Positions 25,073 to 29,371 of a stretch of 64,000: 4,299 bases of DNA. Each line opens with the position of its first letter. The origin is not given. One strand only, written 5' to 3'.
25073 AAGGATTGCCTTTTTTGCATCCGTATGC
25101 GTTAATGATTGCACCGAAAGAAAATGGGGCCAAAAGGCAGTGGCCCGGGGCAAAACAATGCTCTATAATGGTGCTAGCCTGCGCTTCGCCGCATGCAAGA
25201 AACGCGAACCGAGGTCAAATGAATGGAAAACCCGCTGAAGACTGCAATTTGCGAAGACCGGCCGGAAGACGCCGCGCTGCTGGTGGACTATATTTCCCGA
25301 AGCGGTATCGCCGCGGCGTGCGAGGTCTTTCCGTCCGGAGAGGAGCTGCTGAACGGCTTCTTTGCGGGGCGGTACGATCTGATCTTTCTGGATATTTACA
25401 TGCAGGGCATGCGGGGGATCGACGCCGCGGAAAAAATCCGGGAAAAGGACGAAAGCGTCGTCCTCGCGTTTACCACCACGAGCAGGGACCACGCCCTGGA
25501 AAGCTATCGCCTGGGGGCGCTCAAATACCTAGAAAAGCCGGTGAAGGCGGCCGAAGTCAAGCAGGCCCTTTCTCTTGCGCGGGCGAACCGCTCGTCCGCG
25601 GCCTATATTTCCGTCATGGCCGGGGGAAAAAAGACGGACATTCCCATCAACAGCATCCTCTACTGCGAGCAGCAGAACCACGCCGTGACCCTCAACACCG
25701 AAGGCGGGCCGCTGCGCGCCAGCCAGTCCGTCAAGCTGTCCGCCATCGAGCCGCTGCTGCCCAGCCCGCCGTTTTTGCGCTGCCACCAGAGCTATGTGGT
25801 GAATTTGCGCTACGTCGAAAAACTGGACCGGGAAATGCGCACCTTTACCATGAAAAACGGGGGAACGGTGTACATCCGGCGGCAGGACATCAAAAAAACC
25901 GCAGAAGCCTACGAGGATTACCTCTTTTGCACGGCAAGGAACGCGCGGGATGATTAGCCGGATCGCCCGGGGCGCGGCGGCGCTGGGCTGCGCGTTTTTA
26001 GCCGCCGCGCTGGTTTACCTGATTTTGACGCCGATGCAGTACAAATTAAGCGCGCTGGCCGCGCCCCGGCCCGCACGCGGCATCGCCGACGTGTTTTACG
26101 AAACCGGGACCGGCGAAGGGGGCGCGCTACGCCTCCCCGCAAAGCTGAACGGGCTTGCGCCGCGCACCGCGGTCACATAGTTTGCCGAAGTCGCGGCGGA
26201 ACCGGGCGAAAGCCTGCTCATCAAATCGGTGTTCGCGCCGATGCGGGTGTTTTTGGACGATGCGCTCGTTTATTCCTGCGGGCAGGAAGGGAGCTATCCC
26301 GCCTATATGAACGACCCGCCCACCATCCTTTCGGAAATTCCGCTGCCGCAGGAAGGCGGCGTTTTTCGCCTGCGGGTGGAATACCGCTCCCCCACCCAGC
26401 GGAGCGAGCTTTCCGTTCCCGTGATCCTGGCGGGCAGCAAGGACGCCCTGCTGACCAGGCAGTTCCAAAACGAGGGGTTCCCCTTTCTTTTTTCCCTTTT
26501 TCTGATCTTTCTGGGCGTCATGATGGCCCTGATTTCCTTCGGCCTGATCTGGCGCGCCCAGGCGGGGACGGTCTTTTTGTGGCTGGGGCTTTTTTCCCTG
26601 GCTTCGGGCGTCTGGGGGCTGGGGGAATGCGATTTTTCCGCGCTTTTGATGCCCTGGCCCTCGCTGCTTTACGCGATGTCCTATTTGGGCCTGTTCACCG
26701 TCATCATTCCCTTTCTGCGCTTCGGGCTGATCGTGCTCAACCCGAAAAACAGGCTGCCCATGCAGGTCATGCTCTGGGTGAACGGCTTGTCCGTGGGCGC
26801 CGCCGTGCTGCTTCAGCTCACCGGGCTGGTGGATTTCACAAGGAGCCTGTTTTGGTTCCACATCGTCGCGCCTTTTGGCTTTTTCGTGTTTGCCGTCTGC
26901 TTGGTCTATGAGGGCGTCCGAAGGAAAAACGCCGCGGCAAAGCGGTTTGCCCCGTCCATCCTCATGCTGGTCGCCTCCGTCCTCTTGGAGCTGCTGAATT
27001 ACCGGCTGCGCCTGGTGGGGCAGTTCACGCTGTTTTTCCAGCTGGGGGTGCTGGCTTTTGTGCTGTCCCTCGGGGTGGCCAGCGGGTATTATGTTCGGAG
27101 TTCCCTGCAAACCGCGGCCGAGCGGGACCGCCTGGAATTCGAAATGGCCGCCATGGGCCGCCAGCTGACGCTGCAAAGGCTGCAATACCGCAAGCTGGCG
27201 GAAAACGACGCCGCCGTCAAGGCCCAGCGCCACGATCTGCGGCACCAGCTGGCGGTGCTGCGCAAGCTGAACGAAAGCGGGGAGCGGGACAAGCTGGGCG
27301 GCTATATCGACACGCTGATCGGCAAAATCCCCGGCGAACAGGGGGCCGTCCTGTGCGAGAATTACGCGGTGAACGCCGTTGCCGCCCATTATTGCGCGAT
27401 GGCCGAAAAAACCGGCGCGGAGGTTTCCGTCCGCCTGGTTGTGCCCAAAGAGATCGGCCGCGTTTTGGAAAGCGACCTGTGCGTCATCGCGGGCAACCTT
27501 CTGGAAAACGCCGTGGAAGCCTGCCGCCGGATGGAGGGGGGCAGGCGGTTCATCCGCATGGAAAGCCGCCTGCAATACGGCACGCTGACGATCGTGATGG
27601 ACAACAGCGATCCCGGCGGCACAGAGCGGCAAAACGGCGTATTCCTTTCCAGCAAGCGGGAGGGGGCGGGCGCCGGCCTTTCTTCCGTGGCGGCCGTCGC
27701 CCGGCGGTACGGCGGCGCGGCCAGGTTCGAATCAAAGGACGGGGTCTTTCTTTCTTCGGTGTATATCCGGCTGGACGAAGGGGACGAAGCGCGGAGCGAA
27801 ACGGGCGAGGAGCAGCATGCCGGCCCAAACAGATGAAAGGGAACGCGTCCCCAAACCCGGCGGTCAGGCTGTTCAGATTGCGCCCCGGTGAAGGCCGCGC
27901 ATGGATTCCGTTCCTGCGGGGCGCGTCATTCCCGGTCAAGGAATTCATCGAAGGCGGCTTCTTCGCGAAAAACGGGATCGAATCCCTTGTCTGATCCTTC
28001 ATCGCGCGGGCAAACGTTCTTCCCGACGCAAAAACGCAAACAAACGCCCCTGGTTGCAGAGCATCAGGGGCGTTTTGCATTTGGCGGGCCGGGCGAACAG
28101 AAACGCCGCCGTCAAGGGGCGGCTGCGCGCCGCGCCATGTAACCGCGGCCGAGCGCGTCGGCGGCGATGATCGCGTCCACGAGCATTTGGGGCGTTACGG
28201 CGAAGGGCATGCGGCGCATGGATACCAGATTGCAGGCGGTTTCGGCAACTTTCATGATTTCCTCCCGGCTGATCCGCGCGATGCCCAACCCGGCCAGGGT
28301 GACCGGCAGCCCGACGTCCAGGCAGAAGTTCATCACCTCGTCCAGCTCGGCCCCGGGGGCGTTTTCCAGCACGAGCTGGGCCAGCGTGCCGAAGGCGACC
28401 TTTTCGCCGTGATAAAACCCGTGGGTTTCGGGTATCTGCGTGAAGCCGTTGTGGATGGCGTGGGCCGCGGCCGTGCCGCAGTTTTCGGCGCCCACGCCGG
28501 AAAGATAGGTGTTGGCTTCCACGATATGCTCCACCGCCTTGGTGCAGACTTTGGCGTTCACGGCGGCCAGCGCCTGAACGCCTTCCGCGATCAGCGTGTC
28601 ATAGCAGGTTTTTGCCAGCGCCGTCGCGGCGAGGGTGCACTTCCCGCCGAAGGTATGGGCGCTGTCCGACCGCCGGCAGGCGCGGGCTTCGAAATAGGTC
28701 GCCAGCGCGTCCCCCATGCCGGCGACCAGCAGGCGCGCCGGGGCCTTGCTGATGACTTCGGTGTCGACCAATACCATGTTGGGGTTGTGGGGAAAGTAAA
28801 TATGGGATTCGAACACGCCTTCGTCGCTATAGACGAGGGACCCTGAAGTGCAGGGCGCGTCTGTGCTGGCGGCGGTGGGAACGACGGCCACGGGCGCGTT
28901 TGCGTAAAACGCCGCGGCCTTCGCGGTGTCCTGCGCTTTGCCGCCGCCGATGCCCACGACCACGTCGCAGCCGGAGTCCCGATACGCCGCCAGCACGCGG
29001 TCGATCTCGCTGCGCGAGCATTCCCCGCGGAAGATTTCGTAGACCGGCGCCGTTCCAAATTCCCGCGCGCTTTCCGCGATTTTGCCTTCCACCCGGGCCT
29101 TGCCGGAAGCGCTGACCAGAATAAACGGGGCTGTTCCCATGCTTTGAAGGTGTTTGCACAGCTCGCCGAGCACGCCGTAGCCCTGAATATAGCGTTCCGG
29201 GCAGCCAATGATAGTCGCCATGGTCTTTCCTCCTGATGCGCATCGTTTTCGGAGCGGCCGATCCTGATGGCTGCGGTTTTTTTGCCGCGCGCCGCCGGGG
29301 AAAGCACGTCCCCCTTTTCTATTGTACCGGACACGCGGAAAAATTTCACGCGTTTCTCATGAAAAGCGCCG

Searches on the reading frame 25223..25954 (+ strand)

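Call 8: search_protein_families(library=pfam, proteins=[window:25223-25954:+], max_evalue=0.01)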
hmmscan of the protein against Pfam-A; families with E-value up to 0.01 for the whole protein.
window:25223-25954:+ (244 aa): 2 families
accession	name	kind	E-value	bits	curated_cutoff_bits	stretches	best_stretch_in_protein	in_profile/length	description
PF00072.30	Response_reg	-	1.8e-17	64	30.2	1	9-116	3-110/111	Response regulator receiver domain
PF04397.21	LytTR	-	1e-15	58.2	22.6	1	140-228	6-95/98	LytTr DNA-binding domain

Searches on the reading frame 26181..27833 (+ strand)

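Call 8: search_protein_families(library=pfam, proteins=[window:26181-27833:+], max_evalue=0.01)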
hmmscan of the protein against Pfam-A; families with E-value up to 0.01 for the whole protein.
window:26181-27833:+ (551 aa): 2 families
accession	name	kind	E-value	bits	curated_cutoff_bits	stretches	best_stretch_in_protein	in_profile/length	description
PF14501.12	HATPase_c_5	-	8.1e-15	55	22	1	431-529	4-101/102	GHKL domain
PF02518.31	HATPase_c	-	1.3e-05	26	26.4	1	431-522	4-99/111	Histidine kinase-, DNA gyrase B-, and HSP90-like ATPase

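Call 50: search_protein_families(library=ncbifam, proteins=[window:26181-27833:+], max_evalue=0.1)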
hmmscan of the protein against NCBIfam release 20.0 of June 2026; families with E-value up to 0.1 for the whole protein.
window:26181-27833:+ (551 aa): 4 families
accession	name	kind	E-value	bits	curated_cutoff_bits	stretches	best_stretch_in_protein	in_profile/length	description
NF008298.1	PRK11086.1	subfamily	7.8e-09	34.5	520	1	344-524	331-517/529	DcuS/MalK family sensor histidine kinase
NF038334.1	malate_HK_MalK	exception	4.5e-05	22.3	800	1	344-488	331-478/533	malate sensor histidine kinase MalK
NF008077.0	PRK10815.1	equivalog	0.0025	16.6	497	1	415-514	362-462/488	two-component system sensor histidine kinase PhoQ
NF008468.0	PRK11360.1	equivalog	0.02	13.2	646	1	393-522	463-598/616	two-component system sensor histidine kinase AtoS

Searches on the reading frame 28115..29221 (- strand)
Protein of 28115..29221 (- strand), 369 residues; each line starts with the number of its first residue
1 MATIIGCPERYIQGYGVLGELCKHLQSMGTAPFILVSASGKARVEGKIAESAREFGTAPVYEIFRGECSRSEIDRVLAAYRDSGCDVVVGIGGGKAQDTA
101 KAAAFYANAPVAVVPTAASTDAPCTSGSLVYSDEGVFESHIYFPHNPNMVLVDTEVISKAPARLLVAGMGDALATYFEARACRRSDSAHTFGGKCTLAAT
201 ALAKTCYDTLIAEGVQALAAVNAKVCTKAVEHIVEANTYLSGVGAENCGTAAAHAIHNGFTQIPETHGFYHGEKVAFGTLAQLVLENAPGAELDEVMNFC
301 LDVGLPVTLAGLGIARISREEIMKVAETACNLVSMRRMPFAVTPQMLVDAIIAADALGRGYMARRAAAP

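Call 8: search_protein_families(library=pfam, proteins=[window:28115-29221:-], max_evalue=0.01)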
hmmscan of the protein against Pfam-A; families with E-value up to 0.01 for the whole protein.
window:28115-29221:- (369 aa): 3 families
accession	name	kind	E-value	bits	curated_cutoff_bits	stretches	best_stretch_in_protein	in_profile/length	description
PF00465.25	Fe-ADH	-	1.4e-27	96.8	31.3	1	8-154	1-168/168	Iron-containing alcohol dehydrogenase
PF13685.12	Fe-ADH_2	-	5.7e-21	75.5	28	1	16-161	5-149/149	Iron-containing alcohol dehydrogenase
PF00365.25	PFK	-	0.0043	16.9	30.9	1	43-128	54-135/277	Phosphofructokinase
